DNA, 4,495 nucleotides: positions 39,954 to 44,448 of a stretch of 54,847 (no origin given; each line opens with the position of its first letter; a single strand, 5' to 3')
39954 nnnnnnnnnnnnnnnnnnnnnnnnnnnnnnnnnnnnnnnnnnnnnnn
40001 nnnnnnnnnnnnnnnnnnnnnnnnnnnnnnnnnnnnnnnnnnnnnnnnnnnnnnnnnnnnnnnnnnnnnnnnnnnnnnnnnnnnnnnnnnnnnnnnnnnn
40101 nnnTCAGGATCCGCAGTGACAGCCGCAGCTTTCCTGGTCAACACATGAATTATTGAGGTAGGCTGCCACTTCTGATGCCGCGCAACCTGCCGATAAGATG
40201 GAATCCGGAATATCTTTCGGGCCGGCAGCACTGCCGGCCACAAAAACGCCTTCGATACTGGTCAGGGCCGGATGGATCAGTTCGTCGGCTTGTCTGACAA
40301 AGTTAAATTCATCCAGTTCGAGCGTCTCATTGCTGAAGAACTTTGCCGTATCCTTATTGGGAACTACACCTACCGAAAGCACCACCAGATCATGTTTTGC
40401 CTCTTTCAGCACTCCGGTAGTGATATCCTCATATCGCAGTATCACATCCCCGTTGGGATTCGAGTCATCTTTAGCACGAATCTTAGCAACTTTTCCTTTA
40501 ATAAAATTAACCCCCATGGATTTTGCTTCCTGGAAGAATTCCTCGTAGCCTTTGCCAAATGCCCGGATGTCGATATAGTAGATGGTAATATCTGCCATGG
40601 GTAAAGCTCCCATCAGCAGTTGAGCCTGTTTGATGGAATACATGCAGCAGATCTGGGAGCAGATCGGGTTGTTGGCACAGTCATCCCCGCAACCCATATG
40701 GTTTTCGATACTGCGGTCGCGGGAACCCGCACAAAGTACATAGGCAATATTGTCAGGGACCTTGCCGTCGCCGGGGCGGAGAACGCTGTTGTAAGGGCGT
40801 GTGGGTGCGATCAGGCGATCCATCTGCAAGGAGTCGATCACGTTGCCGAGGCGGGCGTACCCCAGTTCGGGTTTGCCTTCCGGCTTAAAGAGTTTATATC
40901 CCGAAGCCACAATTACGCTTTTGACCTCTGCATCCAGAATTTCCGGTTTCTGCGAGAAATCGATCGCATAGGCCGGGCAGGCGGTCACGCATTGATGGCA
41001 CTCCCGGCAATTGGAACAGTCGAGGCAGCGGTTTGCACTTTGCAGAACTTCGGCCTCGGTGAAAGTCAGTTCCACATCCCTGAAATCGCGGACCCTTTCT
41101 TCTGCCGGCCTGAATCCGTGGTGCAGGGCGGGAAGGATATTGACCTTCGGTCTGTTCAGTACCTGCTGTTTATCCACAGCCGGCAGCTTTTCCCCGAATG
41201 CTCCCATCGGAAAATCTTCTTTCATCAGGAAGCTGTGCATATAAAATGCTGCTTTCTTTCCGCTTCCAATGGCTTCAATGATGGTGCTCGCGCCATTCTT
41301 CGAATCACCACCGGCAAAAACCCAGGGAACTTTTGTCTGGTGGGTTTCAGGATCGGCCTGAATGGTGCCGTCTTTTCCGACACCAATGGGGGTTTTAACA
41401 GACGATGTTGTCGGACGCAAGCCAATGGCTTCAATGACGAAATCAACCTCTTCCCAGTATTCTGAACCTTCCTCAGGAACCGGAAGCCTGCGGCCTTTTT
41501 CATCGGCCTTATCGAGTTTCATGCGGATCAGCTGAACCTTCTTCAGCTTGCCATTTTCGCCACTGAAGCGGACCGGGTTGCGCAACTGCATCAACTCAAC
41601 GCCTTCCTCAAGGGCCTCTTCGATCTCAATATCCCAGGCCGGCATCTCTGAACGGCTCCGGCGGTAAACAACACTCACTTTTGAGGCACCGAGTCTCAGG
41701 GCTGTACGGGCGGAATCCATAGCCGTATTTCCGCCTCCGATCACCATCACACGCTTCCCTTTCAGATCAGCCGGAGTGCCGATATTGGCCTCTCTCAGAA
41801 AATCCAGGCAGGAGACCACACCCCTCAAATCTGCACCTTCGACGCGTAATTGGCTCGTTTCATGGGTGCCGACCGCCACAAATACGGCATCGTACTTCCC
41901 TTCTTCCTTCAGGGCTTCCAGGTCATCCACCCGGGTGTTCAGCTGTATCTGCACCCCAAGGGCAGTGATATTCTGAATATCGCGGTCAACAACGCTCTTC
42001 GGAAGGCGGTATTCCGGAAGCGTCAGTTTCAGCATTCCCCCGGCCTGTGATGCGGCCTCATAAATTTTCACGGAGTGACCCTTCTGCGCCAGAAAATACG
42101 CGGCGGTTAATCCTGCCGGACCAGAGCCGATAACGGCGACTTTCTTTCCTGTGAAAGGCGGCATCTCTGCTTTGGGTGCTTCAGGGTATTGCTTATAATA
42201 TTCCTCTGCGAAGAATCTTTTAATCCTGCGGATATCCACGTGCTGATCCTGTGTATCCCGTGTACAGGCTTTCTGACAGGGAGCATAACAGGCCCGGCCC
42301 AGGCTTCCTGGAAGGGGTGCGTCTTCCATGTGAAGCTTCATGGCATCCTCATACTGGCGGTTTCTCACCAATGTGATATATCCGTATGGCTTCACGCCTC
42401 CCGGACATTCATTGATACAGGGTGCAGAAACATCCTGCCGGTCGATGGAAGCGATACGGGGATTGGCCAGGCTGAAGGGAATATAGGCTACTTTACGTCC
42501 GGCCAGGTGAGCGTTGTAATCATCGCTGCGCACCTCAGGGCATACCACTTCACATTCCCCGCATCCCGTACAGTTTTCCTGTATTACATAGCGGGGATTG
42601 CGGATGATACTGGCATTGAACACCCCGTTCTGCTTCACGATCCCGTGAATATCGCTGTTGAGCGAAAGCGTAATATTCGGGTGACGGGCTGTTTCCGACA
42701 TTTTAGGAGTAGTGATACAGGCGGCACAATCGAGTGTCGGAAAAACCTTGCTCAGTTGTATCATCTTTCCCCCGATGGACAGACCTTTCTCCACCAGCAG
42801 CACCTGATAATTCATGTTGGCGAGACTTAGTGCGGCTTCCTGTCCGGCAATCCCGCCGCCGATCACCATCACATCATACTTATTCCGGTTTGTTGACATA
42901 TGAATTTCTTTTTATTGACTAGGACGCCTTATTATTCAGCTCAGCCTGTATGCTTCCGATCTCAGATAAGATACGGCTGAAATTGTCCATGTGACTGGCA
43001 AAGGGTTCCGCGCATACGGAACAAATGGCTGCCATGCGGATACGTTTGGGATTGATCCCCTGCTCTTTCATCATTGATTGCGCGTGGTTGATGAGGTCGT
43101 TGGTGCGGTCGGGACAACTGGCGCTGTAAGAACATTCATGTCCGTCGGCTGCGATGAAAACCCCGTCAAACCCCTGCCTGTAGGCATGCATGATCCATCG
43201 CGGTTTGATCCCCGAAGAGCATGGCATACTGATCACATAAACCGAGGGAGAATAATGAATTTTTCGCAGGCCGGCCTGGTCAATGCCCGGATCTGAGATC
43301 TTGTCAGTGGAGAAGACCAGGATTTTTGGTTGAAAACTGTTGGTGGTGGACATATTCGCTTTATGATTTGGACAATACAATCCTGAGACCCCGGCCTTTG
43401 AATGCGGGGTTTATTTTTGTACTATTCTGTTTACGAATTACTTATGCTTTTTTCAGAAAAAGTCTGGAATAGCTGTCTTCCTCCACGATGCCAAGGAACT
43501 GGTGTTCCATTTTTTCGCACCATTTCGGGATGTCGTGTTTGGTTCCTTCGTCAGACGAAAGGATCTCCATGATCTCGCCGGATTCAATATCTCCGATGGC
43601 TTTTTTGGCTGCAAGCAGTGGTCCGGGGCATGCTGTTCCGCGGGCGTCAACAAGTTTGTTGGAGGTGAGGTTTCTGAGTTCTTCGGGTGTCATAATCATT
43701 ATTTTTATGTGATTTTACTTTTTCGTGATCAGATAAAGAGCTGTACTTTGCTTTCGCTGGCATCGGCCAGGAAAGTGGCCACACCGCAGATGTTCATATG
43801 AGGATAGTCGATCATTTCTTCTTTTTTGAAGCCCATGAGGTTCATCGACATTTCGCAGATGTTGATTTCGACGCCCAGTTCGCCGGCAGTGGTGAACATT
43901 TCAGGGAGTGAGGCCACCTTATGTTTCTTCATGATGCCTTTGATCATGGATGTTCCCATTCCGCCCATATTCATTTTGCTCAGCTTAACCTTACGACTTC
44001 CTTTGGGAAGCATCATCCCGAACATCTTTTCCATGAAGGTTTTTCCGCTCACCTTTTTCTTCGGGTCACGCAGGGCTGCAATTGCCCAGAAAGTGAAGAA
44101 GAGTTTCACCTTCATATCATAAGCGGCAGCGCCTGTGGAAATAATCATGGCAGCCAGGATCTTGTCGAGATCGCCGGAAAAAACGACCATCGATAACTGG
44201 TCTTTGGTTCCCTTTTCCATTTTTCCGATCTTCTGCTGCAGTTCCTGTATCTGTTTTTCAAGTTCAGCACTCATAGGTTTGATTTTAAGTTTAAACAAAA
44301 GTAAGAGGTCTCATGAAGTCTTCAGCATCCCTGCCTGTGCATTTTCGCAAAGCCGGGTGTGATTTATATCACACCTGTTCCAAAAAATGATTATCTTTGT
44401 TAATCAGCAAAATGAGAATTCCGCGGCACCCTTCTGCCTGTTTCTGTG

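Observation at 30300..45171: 14-kb Hdr/Qmo-like redox supercluster with sulfur-relay, NAD(P)H, membrane and metallocluster-carrier modules but none of the partners that define known Hdr systems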

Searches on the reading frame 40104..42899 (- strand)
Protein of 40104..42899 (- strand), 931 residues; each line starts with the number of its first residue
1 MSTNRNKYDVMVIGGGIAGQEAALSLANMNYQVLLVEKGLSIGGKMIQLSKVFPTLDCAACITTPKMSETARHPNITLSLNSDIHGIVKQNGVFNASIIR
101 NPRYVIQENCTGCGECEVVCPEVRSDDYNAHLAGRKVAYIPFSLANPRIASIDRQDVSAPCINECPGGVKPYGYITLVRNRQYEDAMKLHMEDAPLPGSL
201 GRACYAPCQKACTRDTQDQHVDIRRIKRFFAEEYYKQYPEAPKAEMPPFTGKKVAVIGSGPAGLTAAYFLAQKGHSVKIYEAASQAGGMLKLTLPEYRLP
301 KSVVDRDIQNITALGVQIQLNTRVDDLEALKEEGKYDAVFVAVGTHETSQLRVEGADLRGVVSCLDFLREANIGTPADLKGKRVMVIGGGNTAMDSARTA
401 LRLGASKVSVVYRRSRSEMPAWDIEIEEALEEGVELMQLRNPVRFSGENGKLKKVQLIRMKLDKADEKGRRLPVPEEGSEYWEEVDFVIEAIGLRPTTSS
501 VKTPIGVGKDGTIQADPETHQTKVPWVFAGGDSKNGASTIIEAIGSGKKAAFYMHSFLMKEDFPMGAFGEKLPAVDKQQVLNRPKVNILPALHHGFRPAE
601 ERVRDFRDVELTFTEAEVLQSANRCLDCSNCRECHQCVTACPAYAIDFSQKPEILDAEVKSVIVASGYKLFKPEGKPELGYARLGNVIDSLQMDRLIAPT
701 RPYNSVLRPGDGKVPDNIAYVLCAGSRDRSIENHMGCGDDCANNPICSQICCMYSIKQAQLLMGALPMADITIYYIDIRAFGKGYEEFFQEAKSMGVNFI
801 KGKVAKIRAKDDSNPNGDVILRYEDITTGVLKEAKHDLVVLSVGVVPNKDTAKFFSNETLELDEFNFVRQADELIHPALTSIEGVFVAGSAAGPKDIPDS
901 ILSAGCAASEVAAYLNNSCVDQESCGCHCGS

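Call 3: search_protein_families(library=pfam, proteins=[window:40104-42899:-], max_evalue=0.01)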
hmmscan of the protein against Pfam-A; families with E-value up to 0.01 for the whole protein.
window:40104-42899:- (931 aa): 31 families (the best 25 are shown)
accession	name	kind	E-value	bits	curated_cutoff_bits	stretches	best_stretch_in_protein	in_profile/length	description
PF07992.20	Pyr_redox_2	-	1.6e-48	166.1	26.1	3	252-547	1-291/291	Pyridine nucleotide-disulphide oxidoreductase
PF13738.12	Pyr_redox_3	-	2.1e-20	73.6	30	1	335-531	124-305/305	Pyridine nucleotide-disulphide oxidoreductase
PF13450.12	NAD_binding_8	-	7.8e-17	61.8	21.9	2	256-291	1-36/68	NAD(P)-binding Rossmann-like domain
PF00070.33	Pyr_redox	-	5.5e-16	59.3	22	2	383-456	1-78/82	Pyridine nucleotide-disulphide oxidoreductase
PF12831.13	FAD_oxidored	-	2.4e-15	57.2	27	2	9-46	1-38/416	FAD dependent oxidoreductase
PF14691.11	Fer4_20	-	3.9e-15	56.1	25.8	2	158-235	29-109/113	Dihydroprymidine dehydrogenase domain II, 4Fe-4S cluster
PF01266.30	DAO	-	1.3e-13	51.7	27.9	2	253-287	1-35/353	FAD dependent oxidoreductase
PF01134.28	GIDA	-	3.3e-12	46.6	22.1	2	9-38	1-30/391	Glucose inhibited division protein A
PF01946.23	Thi4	-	1.9e-11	44.1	26.2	2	249-288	15-55/235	Thi4 family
PF00890.30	FAD_binding_2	-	1.9e-10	41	20.4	2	254-288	2-36/414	FAD binding domain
PF01262.27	AlaDh_PNT_C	-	2.2e-10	40.8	23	0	9-38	30-59/214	Alanine dehydrogenase/PNT, C-terminal domain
PF03486.20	HI0933_like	-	7.3e-10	39.1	50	2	253-291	2-40/244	HI0933-like protein Rossmann domain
PF13241.12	NAD_binding_7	-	6.3e-09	36.8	22.1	1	378-427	4-41/104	Putative NAD(P)-binding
PF01593.30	Amino_oxidase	-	9.4e-07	28.9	19.8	1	262-288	2-28/443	Flavin containing amine oxidoreductase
PF01494.25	FAD_binding_3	-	3e-06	27.1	22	1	253-282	3-32/349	FAD binding domain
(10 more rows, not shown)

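Call 26: search_protein_families(library=ncbifam, proteins=[window:40104-42899:-], max_evalue=0.001)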
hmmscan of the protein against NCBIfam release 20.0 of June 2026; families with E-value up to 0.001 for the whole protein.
window:40104-42899:- (931 aa): 149 families (the best 25 are shown)
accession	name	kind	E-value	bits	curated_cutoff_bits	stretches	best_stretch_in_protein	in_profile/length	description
NF009410.0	PRK12771.1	subfamily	1.9e-151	505.5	516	1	155-647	44-530/566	NAD(P)-binding protein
NF040770.1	hetero_SS_HdrA2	exception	6.5e-131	437.9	1100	2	624-925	283-570/777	CoB-CoM heterodisulfide reductase HdrA2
NF009454.0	PRK12814.1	equivalog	1.1e-124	417.2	916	1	153-639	96-582/657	putative NADPH-dependent glutamate synthase small subunit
NF009414.0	PRK12778.1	equivalog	3.8e-107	359.4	1103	1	159-560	337-751/752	bifunctional dihydroorotate dehydrogenase B NAD binding subunit/NADPH-dependent glutamate synthase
TIGR03315.1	Se_ygfK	equivalog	6.8e-104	348.2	835.3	1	159-645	445-901/1012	putative selenate reductase subunit YgfK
TIGR01316.1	gltA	equivalog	7e-99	331.6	471.75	2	155-558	32-449/449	NADPH-dependent glutamate synthase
NF041778.1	hetero_SS_HdrA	equivalog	1.8e-96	323.7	1400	2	622-919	292-574/771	ferredoxin:CoB-CoM heterodisulfide reductase subunit HdrA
NF041891.1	hdrA_Methbact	equivalog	8.5e-92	308.6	1300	2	625-918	281-559/762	ferredoxin:CoB-CoM heterodisulfide reductase subunit HdrA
NF010590.0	PRK13984.1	equivalog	2.4e-87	293.5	946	1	160-561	197-609/611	putative oxidoreductase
NF009409.0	PRK12770.1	subfamily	2.1e-83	280.3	343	2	245-561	12-353/360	putative glutamate synthase subunit beta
TIGR01318.1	gltD_gamma_fam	subfamily_domain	4.2e-78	263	482.95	1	160-558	49-465/467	glutamate synthase, small subunit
NF009413.0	PRK12775.1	equivalog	1.2e-74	251.8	1895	1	156-561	336-757/1006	putative trifunctional 2-polyprenylphenol hydroxylase/glutamate synthase subunit beta/ferritin domain-containing protein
NF009408.0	PRK12769.1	equivalog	3e-71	240.4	1003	1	164-560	239-653/659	formate-dependent uric acid utilization protein AegA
TIGR01317.1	GOGAT_sm_gam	subfamily_domain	6.8e-71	239.6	447.7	1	173-561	66-481/485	glutamate synthase small subunit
NF009415.0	PRK12779.1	equivalog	1.4e-68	231.7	1519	1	165-552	214-620/944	putative bifunctional glutamate synthase subunit beta/2-polyprenylphenol hydroxylase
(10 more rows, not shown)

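Call 56: search_solved_structures(query=window:40104-42899:-, max_evalue=1e-10)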
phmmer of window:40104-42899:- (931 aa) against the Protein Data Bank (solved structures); distinct sequences matched with E-value up to 1e-10: 22.
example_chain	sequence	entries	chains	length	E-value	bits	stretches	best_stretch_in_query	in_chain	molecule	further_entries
9bov_A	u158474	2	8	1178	2.4e-113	383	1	149-638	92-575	Molybdopterin oxidoreductase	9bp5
9n5u_A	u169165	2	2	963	2.4e-105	356.6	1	155-558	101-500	NfnA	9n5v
8oh5_C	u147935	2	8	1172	3.4e-105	356.1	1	147-640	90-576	Formate dehydrogenase-O, major subunit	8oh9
5odc_A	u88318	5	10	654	6.3e-93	315.5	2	624-919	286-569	Heterodisulfide reductase, subunit A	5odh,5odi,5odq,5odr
8rvu_a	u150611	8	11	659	3.9e-92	312.8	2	626-913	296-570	H(2):CoB-CoM heterodisulfide,ferredoxin reductase subunit A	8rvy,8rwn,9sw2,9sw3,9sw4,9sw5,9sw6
8rvv_A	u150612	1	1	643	4.1e-92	312.8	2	627-913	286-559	H(2):CoB-CoM heterodisulfide,ferredoxin reductase subunit A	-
9sfi_A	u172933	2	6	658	2.8e-89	303.4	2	626-915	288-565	CoB--CoM heterodisulfide reductase iron-sulfur subunit A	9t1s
4ylf_B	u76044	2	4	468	2.7e-87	296.8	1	159-561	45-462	Dihydropyrimidine dehydrogenase subunit A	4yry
5jca_L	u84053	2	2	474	1e-80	275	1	159-561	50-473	NADH-dependent Ferredoxin:NADP Oxidoreductase (NfnI) subunit alpha | NADH-dependent Ferredoxin:NADP Oxidoreductase subunit alpha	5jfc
7bkb_A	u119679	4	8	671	1.4e-79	271.3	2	626-916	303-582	CoB--CoM heterodisulfide reductase iron-sulfur subunit A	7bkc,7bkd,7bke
5vj7_A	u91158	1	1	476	4.9e-71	243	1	159-561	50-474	Oxidoreductase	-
6s6s_G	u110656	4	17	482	2e-55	191.3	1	163-564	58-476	Glutamate synthase [NADPH] small chain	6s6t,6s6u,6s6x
2vdc_G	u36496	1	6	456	2.9e-54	187.5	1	161-565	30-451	GLUTAMATE SYNTHASE [NADPH] SMALL CHAIN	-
7mfm_I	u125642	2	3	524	2.3e-47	164.7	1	177-566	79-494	Glutamate synthase (NADPH) small chain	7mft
7m31_A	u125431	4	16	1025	5.8e-47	163.4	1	157-561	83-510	Dihydropyrimidine dehydrogenase [NADP(+)]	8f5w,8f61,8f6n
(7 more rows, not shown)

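Call 93: search_protein_representatives(protein=window:40104-42899:-)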
Query: 931 residues. Proteins with E-value up to 0.001 (for the whole library): 28608; up to 1e-10: 15054; up to 1e-30: 5254. The best 150 are listed.
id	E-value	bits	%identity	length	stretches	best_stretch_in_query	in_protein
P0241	8.8e-266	900.7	61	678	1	250-917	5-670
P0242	1.1e-245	834.3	47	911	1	4-916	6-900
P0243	4.1e-233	792.6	47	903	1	7-916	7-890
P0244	2.8e-220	750.2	40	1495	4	10-916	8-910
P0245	1.9e-212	724.3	38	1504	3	2-915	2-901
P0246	5.0e-205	699.7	39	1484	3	8-925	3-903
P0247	1.8e-201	687.9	41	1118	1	9-925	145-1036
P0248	2.0e-201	687.8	38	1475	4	9-910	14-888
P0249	3.9e-201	686.8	42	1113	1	10-918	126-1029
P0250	9.3e-201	685.6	43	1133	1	9-912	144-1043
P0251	3.5e-196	670.4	38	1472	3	7-915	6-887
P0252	6.8e-195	666.2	35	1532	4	10-915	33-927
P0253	1.1e-194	665.4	51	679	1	226-916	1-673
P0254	2.2e-194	664.5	42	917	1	8-913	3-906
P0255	2.9e-194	664.1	37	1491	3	10-910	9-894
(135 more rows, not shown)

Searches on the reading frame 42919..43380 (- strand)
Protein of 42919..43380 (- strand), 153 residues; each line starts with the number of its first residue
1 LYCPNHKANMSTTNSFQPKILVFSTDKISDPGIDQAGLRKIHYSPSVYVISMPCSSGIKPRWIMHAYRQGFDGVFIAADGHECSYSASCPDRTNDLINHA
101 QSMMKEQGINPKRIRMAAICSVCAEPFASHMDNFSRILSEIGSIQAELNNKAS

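Call 3: search_protein_families(library=pfam, proteins=[window:42919-43380:-], max_evalue=0.01)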
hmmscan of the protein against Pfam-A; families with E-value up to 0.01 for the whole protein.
window:42919-43380:- (153 aa): 1 family
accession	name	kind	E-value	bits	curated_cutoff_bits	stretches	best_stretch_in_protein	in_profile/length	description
PF02662.21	FlpD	-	3.6e-27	95.3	22.3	1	20-142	1-123/123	Methyl-viologen-reducing hydrogenase, delta subunit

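Call 26: search_protein_families(library=ncbifam, proteins=[window:42919-43380:-], max_evalue=0.001)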
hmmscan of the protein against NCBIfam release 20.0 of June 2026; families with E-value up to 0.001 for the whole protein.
window:42919-43380:- (153 aa): 3 families
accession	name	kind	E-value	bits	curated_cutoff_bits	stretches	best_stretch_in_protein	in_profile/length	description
NF040770.1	hetero_SS_HdrA2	exception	1.2e-20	73.2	1100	1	12-146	642-776/777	CoB-CoM heterodisulfide reductase HdrA2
NF045873.1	F420_non_VhuD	exception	6.7e-12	45.6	215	1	18-142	2-126/132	F420-non-reducing hydrogenase iron-sulfur subunit VhuD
NF041891.1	hdrA_Methbact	equivalog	1.4e-11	43.3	1300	1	18-136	644-756/762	ferredoxin:CoB-CoM heterodisulfide reductase subunit HdrA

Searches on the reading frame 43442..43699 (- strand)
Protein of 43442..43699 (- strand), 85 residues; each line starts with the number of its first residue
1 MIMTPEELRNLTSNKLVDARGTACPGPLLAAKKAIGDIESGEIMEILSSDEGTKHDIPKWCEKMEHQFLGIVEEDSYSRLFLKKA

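Call 3: search_protein_families(library=pfam, proteins=[window:43442-43699:-], max_evalue=0.01)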
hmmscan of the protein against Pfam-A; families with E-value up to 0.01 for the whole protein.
window:43442-43699:- (85 aa): 1 family
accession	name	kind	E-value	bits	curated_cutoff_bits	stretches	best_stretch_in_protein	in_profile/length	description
PF01206.22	TusA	-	8.4e-22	77.2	28.6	1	17-84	3-70/70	Sulfurtransferase TusA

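Call 26: search_protein_families(library=ncbifam, proteins=[window:43442-43699:-], max_evalue=0.001)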
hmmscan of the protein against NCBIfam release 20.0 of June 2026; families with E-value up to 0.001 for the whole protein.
window:43442-43699:- (85 aa): 3 families
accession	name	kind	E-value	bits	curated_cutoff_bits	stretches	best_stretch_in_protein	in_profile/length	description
NF001423.0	PRK00299.1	equivalog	3.2e-15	55.7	78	1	12-84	7-79/82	sulfurtransferase TusA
TIGR03527.1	selenium_YedF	equivalog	7.4e-07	29.2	110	1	17-78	1-62/194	sulfurtransferase-like selenium metabolism protein YedF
NF008242.0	PRK11018.1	equivalog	1.1e-06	28.2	79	1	13-84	7-78/78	sulfurtransferase-like selenium metabolism protein YedF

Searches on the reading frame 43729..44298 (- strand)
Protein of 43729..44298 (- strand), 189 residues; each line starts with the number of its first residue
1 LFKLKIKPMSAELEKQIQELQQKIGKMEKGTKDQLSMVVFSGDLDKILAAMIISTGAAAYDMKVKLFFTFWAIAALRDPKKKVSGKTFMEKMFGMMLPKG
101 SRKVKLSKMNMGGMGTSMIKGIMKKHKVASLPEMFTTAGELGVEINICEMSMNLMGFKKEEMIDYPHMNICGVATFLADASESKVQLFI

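Call 3: search_protein_families(library=pfam, proteins=[window:43729-44298:-], max_evalue=0.01)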
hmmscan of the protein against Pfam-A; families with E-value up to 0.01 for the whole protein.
window:43729-44298:- (189 aa): 2 families
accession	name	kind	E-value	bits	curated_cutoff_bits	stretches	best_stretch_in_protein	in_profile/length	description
PF13686.11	DrsE_2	-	4.7e-49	166.8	25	1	32-188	2-156/156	DsrE/DsrF/DrsH-like family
PF02635.20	DsrE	-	6.1e-05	23.6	22.7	1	124-177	53-104/116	DsrE/DsrF-like family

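Call 26: search_protein_families(library=ncbifam, proteins=[window:43729-44298:-], max_evalue=0.001)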
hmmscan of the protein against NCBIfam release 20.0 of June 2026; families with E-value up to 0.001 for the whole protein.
window:43729-44298:- (189 aa): 1 family
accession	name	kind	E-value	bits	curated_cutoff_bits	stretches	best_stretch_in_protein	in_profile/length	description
NF047629.1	SulfCarrDsrE2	equivalog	5.2e-17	62.5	210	1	33-189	4-159/159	sulfur carrier protein DsrE2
